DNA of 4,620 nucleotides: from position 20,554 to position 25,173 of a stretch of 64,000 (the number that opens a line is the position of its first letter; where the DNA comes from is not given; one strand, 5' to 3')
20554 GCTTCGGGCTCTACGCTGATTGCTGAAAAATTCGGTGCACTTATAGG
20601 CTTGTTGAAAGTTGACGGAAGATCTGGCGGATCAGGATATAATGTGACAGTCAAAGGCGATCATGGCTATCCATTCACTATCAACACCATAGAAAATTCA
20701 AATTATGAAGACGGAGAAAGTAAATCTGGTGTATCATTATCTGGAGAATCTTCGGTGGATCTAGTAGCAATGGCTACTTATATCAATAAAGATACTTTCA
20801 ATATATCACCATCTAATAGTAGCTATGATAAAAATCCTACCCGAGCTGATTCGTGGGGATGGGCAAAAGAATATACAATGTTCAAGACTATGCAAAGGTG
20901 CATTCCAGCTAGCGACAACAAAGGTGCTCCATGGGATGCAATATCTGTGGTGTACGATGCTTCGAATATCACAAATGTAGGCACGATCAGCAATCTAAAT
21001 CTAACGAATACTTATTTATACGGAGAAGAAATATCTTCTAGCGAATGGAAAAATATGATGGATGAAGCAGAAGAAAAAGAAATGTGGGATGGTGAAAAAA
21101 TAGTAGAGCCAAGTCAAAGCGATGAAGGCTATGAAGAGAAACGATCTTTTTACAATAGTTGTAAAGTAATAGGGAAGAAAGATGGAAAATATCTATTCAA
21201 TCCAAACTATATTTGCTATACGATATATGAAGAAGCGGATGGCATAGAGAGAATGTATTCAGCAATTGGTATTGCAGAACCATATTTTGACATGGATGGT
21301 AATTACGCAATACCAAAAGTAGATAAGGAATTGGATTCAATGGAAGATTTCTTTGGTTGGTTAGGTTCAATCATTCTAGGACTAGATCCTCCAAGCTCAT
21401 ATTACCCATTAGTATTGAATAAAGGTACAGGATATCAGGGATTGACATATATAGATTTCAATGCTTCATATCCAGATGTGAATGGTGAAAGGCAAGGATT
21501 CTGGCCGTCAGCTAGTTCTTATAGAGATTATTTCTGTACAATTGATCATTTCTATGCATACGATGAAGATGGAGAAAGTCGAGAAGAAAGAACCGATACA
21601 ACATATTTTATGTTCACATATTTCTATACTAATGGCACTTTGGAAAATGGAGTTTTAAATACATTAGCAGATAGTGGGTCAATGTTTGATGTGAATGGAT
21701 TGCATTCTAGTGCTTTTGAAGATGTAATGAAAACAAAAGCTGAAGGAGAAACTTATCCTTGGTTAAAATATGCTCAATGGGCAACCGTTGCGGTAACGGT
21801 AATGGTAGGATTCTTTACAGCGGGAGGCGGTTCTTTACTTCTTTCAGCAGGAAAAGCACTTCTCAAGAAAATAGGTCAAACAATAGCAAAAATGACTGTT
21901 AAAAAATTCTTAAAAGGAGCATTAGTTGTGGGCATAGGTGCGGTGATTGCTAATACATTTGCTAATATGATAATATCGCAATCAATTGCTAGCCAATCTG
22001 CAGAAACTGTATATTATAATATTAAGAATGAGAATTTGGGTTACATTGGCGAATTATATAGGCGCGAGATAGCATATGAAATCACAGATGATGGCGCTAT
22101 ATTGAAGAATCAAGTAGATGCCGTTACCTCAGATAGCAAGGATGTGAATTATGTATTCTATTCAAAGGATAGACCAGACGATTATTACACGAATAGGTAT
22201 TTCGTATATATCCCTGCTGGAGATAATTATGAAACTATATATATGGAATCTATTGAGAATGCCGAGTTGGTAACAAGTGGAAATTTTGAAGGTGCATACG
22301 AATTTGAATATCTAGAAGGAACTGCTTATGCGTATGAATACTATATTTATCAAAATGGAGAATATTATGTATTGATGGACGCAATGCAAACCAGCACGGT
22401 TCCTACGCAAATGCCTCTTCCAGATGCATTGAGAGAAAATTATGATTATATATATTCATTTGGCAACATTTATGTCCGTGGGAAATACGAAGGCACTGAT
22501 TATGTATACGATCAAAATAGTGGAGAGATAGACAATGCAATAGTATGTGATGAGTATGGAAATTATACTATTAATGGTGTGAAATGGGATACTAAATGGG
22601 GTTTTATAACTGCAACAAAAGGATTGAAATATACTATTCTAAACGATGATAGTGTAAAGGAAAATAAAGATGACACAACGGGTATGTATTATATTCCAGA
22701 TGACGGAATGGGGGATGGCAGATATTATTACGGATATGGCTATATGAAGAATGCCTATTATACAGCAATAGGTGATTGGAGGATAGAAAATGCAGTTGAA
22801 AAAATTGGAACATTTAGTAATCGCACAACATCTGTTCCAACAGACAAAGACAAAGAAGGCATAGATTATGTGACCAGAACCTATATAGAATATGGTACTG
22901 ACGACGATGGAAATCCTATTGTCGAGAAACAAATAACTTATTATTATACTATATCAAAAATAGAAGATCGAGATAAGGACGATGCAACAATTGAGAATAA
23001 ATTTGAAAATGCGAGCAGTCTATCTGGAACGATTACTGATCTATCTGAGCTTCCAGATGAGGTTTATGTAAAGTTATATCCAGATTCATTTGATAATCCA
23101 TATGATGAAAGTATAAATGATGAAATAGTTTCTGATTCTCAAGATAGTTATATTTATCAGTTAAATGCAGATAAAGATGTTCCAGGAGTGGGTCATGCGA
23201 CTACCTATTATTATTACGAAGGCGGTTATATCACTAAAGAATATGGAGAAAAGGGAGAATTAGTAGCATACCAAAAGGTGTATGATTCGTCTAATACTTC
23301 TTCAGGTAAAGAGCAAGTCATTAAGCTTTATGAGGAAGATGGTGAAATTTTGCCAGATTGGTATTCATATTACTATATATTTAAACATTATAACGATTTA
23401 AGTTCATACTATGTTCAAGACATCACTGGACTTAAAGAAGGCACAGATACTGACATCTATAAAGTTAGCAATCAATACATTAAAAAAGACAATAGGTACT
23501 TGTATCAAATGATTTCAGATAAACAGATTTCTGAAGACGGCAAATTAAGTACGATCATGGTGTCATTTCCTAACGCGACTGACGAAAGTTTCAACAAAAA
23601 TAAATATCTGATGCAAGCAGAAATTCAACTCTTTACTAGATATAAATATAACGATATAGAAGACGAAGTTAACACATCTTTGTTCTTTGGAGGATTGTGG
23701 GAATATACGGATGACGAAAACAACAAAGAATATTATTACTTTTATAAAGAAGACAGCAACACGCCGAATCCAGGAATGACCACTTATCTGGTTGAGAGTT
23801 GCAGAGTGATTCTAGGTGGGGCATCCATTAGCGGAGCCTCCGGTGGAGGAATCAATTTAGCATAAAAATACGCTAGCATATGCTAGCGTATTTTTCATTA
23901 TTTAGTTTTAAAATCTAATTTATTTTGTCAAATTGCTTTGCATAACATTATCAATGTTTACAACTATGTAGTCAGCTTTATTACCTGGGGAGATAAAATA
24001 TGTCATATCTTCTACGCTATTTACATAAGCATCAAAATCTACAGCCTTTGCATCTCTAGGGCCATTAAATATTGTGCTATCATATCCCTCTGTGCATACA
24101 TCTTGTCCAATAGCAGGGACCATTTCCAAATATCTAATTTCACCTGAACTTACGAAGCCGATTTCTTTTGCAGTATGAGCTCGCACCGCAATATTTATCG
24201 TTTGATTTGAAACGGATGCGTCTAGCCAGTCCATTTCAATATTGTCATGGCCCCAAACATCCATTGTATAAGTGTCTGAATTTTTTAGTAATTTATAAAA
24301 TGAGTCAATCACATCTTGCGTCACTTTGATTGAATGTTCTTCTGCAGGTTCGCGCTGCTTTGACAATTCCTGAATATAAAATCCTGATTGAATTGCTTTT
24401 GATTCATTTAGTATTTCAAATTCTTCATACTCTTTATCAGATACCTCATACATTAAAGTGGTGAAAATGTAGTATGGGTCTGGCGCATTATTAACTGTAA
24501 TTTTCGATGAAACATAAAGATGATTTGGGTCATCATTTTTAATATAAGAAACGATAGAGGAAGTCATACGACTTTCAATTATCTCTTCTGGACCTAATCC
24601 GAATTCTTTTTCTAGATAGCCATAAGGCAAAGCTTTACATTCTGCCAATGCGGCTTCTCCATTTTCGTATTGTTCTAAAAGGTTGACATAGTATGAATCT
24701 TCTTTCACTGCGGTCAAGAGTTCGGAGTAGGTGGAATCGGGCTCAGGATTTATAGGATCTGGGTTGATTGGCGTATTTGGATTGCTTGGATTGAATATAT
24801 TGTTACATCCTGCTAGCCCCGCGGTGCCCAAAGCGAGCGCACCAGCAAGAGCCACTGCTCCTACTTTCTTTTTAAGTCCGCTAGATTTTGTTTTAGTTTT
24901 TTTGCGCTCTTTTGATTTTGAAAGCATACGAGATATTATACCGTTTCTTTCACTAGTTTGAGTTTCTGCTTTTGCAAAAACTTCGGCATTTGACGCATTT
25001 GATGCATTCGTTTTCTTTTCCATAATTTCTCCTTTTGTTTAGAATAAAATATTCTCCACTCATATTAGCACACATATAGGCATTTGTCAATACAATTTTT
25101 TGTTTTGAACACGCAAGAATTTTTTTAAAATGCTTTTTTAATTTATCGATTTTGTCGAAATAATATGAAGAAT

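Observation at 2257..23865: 21.6-kb single ORF: a 7,202-aa lipobox-led mega-protein built from FDGNG/GLUG-type modules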

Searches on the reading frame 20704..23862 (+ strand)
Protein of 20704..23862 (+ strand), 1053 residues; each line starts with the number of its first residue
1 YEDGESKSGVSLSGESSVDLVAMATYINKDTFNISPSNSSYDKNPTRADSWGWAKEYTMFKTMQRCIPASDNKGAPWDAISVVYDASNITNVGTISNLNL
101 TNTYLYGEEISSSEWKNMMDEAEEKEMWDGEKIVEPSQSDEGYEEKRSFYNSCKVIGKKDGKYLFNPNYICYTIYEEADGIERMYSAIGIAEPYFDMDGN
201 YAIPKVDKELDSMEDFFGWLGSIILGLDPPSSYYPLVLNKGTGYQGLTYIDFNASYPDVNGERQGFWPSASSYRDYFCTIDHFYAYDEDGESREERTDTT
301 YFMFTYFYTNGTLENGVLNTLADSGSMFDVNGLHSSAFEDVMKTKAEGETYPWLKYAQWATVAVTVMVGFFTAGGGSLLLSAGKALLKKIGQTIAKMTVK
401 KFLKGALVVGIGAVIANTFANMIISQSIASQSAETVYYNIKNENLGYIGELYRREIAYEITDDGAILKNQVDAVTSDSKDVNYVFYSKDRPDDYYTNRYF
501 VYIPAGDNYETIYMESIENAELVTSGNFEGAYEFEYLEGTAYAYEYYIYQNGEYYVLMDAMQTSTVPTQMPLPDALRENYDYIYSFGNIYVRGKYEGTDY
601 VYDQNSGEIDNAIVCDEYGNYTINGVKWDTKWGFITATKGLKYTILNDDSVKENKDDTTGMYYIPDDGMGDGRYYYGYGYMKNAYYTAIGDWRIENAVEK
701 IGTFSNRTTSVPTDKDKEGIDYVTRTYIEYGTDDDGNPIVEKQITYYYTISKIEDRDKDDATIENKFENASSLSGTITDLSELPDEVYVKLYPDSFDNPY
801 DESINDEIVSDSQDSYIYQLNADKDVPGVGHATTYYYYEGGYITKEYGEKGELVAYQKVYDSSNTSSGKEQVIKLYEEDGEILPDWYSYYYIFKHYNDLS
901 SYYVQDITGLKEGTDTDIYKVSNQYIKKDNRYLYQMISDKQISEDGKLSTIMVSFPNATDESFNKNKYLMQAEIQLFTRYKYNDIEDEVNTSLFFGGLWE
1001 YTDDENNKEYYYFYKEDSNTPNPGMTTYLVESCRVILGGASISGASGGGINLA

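Call 17: find_homologous_proteins(query=window:20704-23862:+, max_evalue=0.001)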
Query window:20704-23862:+ (1053 aa): 3 proteins with E <= 0.001 among 8000 candidates.
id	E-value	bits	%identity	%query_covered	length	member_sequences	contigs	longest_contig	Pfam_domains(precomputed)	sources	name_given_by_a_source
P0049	4.7e-216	738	48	82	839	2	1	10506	-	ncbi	-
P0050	1.5e-130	455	36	93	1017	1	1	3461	-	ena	-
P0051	6.3e-54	201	26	71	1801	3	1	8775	-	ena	-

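Call 19: find_encoding_contigs(protein=P0049, flank=10000, max_places=4)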
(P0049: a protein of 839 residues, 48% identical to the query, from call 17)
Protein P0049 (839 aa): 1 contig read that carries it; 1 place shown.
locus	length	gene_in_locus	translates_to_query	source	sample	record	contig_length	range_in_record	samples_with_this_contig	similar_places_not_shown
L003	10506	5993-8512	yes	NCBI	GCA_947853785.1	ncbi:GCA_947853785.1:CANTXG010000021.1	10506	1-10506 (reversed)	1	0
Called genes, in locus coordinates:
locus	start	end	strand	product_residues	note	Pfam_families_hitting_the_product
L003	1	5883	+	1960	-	?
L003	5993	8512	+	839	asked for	-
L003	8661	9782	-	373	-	-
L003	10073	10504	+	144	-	?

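Call 21: find_encoding_contigs(protein=P0051, flank=10000, max_places=3)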
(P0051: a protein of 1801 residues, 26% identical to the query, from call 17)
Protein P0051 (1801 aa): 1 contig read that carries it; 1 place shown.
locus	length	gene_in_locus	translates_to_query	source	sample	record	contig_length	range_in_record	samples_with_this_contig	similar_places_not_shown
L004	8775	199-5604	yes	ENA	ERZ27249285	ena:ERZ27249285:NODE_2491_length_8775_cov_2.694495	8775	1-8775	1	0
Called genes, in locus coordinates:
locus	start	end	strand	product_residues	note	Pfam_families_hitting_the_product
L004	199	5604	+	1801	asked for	-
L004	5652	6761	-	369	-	-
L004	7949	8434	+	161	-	PF00466:Ribosomal_L10, PF27436:RL10_C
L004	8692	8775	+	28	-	?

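Call 36: find_related_loci(query=A1, collection=genome_contigs, flank=10000)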
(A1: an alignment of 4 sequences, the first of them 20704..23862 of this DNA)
Query A1 (1053 aa) in genome_contigs; peptide patterns used: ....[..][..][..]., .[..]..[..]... (x = any residue, [..] = any of these).
57 stretches matched a pattern; 18 encode a relative of the query (tblastn E <= 1e-3); 18 distinct loci.
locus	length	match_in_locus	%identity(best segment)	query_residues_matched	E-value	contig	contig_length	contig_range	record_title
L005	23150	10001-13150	36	15-1040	8e-152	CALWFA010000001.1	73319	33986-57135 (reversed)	MAG: uncultured Clostridia bacterium isolate BRZ_AR__bin81 genome assembly, contig: BRZ_AR__NODE_442_length_73319_cov_13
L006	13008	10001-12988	44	1-987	0e+0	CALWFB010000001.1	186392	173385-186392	MAG: uncultured Clostridia bacterium isolate BRZ_FV__bin19 genome assembly, contig: BRZ_FV__NODE_70_length_186392_cov_6.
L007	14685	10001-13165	40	1-1039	0e+0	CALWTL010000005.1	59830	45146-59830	MAG: uncultured Clostridia bacterium isolate BRZ_CE__bin15 genome assembly, contig: BRZ_CE__NODE_879_length_59830_cov_5.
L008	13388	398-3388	31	16-1040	2e-107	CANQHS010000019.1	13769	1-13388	MAG: uncultured Clostridia bacterium isolate Lapin-027__bin86 genome assembly, contig: Lapin-027__NODE_4315_length_13769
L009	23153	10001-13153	51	1-1053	0e+0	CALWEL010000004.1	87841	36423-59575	MAG: uncultured Clostridia bacterium isolate BRZ_AM__bin38 genome assembly, contig: BRZ_AM__NODE_323_length_87841_cov_8.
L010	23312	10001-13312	29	1-1040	1e-90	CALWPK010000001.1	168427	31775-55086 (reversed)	MAG: uncultured Clostridia bacterium isolate BRZ_PF__bin51 genome assembly, contig: BRZ_PF__NODE_83_length_168427_cov_7.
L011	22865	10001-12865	29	1-984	2e-87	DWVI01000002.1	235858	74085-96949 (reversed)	MAG TPA_asm: Candidatus Onthoplasma faecipullorum isolate CHK191-42317 CHK191__C71051_L235858_SAMEA5754835, whole genome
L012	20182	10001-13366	31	1-1042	1e-72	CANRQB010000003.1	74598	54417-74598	MAG: uncultured Clostridia bacterium isolate Lapin-017__bin20 genome assembly, contig: Lapin-017__NODE_139_length_74598_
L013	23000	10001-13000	28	1-1042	8e-69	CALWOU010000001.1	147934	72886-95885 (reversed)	MAG: uncultured Clostridia bacterium isolate BRZ_MB__bin116 genome assembly, contig: BRZ_MB__NODE_171_length_147934_cov_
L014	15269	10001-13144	29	15-1041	9e-65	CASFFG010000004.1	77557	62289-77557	uncultured Christensenella sp. isolate O38_L1_321321_idba_bin.26 genome assembly, contig: O38_L1_321321_idba_bin.26.fa_s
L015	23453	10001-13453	25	1-1039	4e-54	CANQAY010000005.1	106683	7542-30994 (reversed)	MAG: uncultured Clostridia bacterium isolate Lapin-002__bin66 genome assembly, contig: Lapin-002__NODE_208_length_106683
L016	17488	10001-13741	26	1-1040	1e-39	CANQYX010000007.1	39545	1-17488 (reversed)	MAG: uncultured Clostridia bacterium isolate Lapin-018__bin38 genome assembly, contig: Lapin-018__NODE_809_length_39545_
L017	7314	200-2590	27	238-1040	7e-39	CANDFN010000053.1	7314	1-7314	MAG TPA_asm: uncultured Clostridia bacterium isolate ERR6760067_bin.7_metawrap_v1.3_MAG genome assembly, contig: ERZ1280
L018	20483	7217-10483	24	20-1037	4e-45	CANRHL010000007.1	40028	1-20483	MAG: uncultured Clostridia bacterium isolate Lapin-030__bin21 genome assembly, contig: Lapin-030__NODE_1439_length_40028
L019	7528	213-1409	28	664-1047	2e-18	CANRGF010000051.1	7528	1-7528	MAG: uncultured Clostridia bacterium isolate Lapin-021__bin12 genome assembly, contig: Lapin-021__NODE_11556_length_7528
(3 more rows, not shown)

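Call 38: search_protein_representatives(alignment_id=A1)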
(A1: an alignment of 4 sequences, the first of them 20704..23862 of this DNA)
Query: 4 sequences, 1091 profile positions. Proteins with E-value up to 0.001 (for the whole library): 72; up to 1e-10: 49; up to 1e-30: 32. The best 72 are listed.
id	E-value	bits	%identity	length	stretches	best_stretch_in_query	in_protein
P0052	0.0e+00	1564.9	-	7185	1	1-1091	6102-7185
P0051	0.0e+00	1516.7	-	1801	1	1-1091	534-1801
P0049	0.0e+00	1235.8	-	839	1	195-1084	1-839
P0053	3.7e-249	846.8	-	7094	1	1-1087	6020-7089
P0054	4.5e-247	839.8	-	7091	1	1-1091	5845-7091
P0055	2.5e-192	658.6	-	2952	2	161-1088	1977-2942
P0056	9.6e-156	537.4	-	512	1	572-1084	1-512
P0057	6.9e-148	511.4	-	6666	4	162-1080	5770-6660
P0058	4.4e-132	459.1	-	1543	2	164-1088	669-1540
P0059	5.1e-124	432.4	-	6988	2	167-1090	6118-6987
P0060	1.1e-116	408.0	-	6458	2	166-1075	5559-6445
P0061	2.1e-115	403.8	-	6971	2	159-1091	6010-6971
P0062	4.3e-109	383.0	-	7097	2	165-1082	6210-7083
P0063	8.1e-105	368.8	-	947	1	167-1076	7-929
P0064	1.1e-91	325.3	-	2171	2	161-1090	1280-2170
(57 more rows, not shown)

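Call 51: predict_structure(alignment_id=A1)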
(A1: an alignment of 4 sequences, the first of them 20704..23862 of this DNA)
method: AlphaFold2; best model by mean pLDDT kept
length: 1053 residues; sequences in the alignment: 4
mean_pLDDT: 30.8   pTM: 0.24
mean pLDDT of the five models: 30.8, 28.8, 27.1, 26.7, 26.6
residues with pLDDT >= 90: 0; 70-90: 4; 50-70: 14; < 50: 1035
segments of 3 or more residues with pLDDT < 50: 1-501, 507-517, 522-532, 543-1053
pLDDT, mean of each block of 10 residues (from residue 1): 25 23 21 23 25 23 23 24 29 32 28 35 43 42 42 38 39 38 35 40 35 34 30 27 25 25 24 33 39 39 36 26 26 29 30 33 35 35 35 36 34 35 28 23 23 32 32 29 26 36 53 47 40 65 42 30 25 27 26 29 28 29 28 22 24 27 26 28 31 32 29 31 37 37 39 35 32 34 36 28 28 23 25 26 26 25 26 32 35 30 29 25 25 24 25 26 29 26 30 32 36 31 26 21 24 23
secondary structure, 60 per line:
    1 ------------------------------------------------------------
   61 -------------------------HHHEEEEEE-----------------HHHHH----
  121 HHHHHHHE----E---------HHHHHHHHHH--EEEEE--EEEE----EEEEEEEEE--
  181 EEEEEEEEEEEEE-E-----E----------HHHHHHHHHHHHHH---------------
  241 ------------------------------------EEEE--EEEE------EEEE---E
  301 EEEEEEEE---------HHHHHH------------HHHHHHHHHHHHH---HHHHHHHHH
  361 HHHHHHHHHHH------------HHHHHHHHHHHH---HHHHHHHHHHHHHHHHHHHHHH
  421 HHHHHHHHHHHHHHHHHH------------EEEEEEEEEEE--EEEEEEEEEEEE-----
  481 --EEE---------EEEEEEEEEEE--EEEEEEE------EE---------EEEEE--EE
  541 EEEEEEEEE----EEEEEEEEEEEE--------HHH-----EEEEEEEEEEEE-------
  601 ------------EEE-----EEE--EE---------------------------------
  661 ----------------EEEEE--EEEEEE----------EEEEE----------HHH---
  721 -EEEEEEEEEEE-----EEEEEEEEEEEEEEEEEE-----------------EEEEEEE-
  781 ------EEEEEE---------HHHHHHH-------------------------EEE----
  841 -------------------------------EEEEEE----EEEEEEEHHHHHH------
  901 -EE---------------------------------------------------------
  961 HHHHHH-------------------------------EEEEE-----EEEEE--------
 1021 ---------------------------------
elements in order (helices of 4 or more, strands of 3 or more residues): E89-94 H112-116 H121-127 H143-152 E155-159 E162-165 E170-178 E181-193 H212-225 E277-280 E283-286 E293-296 E300-308 H318-323 H336-348 H352-371 H384-395 H399-438 E451-461 E464-475 E483-485 E495-505 E508-514 E532-536 E539-549 E554-565 E582-593 E613-615 E621-623 E677-681 E684-689 E700-704 E722-732 E738-755 E773-779 E787-792 H802-808 E834-836 E872-877 E882-888 H889-894 H961-966 E998-1002 E1008-1012

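Call 78: search_protein_families(library=pfam, proteins=[L011:2-13105:+, L015:2-13528:+], max_evalue=0.1)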
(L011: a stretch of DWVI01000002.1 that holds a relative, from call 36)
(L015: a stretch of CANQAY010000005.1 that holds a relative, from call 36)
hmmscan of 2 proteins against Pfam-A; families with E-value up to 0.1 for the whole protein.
L011:2-13105:+ (4368 aa): 0 families

L015:2-13528:+ (4509 aa): 0 families

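Call 84: search_solved_structures(query=A4, max_evalue=5)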
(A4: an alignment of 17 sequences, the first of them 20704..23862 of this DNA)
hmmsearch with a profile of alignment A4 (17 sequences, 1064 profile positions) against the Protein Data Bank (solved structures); distinct sequences matched with E-value up to 5: 0.

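Call 85: search_protein_families(library=pfam, alignment_id=A4, max_evalue=0.1)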
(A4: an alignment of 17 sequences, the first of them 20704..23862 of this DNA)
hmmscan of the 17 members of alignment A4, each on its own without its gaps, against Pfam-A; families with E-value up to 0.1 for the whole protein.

A. member 1, window:20704-23862:+ (1053 aa): 0 families

B. families by the number of members that match (of 17 scanned): 3 families
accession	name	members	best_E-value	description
PF18842.6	LPD26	1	0.011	Large polyvalent protein associated domain 26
PF09158.15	MotCF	1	0.038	Bacteriophage T4 MotA, C-terminal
PF11632.14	LcnG-beta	1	0.062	Lactococcin G-beta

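Call 93: search_dna_similar(query=window:20704-23862:+, collection=phages, mode=protein, max_evalue=0.001, max_rows=10)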
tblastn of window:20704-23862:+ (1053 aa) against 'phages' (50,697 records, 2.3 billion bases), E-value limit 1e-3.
No match.

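Call 104: find_related_loci(query=A4, collection=viral_contigs, flank=5000)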
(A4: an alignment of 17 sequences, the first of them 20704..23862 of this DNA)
Query A4 (1053 aa) in viral_contigs; peptide patterns used: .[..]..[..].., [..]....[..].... (x = any residue, [..] = any of these).
224 stretches matched a pattern, but none encodes a relative of the query by tblastn (E <= 1e-3).

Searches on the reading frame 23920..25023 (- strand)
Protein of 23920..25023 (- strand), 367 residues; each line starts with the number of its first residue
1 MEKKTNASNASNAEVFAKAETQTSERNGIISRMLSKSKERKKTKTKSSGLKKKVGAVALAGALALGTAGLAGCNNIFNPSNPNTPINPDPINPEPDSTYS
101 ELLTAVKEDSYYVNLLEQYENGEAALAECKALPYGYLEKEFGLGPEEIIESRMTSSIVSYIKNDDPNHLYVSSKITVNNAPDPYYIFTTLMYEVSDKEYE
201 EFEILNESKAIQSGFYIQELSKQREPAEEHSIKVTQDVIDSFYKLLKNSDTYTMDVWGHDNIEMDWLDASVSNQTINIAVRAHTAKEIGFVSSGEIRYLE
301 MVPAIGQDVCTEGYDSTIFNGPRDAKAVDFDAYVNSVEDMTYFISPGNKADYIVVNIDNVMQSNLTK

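Call 8: search_protein_families(library=pfam, proteins=[window:23920-25023:-], max_evalue=0.001)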
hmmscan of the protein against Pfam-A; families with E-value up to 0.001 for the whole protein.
window:23920-25023:- (367 aa): 0 families

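Call 92: search_protein_families(library=phrogs, proteins=[window:23923-25023:-], max_evalue=0.01)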
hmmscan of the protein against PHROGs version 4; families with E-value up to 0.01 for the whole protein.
window:23923-25023:- (367 aa): 0 families

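Call 97: search_protein_families(library=pfam, proteins=[L001:3-1136:+, L001:1148-1729:+, L001:1729-4107:+, L001:4155-4781:+, L001:4826-5443:+, L001:5453-6247:+], max_evalue=0.05)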
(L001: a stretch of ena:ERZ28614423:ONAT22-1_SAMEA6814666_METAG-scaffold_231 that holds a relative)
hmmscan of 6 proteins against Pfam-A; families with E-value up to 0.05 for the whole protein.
L001:3-1136:+ (377 aa): 2 families
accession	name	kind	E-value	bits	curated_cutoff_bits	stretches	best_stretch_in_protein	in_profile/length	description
PF07581.17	Glug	-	3.5e-09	36.9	20.5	1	247-271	2-27/28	The GLUG motif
PF05342.19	Peptidase_M26_N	-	0.0011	18.7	27.7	1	33-124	172-247/250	M26 IgA1-specific Metallo-endopeptidase N-terminal region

L001:1148-1729:+ (193 aa): 5 families
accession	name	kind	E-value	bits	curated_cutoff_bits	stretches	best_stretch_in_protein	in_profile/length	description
PF10502.14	Peptidase_S26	-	2.2e-07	31.4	22.9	1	24-82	5-66/168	Signal peptidase, peptidase S26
PF00717.28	Peptidase_S24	-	1.8e-05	24.9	23.3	1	47-92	39-84/116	Peptidase S24-like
PF19885.4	DUF6358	-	0.0015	19.2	28.4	1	17-54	3-39/61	Family of unknown function (DUF6358)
PF05568.16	ASFV_J13L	-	0.0051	17.1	23.6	1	10-44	21-55/189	African swine fever virus J13L protein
PF02298.23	Cu_bind_like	-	0.02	15.3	20.8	1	68-111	15-53/84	Plastocyanin-like domain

L001:1729-4107:+ (792 aa): 1 family
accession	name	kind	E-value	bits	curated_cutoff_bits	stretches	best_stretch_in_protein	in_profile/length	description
PF02883.26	Alpha_adaptinC2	-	0.036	14.8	27.6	1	535-574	8-49/111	Adaptin C-terminal domain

L001:4155-4781:+ (208 aa): 0 families

L001:4826-5443:+ (205 aa): 0 families

L001:5453-6247:+ (264 aa): 4 families
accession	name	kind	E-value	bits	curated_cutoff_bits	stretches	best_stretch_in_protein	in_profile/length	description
PF12420.13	DUF3671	-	1.9e-05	24.7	34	1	29-133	75-184/223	Fam-L, Fam-M like protein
PF08491.16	SE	-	0.0037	16.8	20.1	1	80-141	166-224/276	Squalene epoxidase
PF09716.15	ETRAMP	-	0.021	15.2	29.1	0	86-128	33-78/81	Malarial early transcribed membrane protein (ETRAMP)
PF20990.2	DUF2207_C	-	0.026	14.7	33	1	30-130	61-161/247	Predicted membrane protein (DUF2207) C-terminal domain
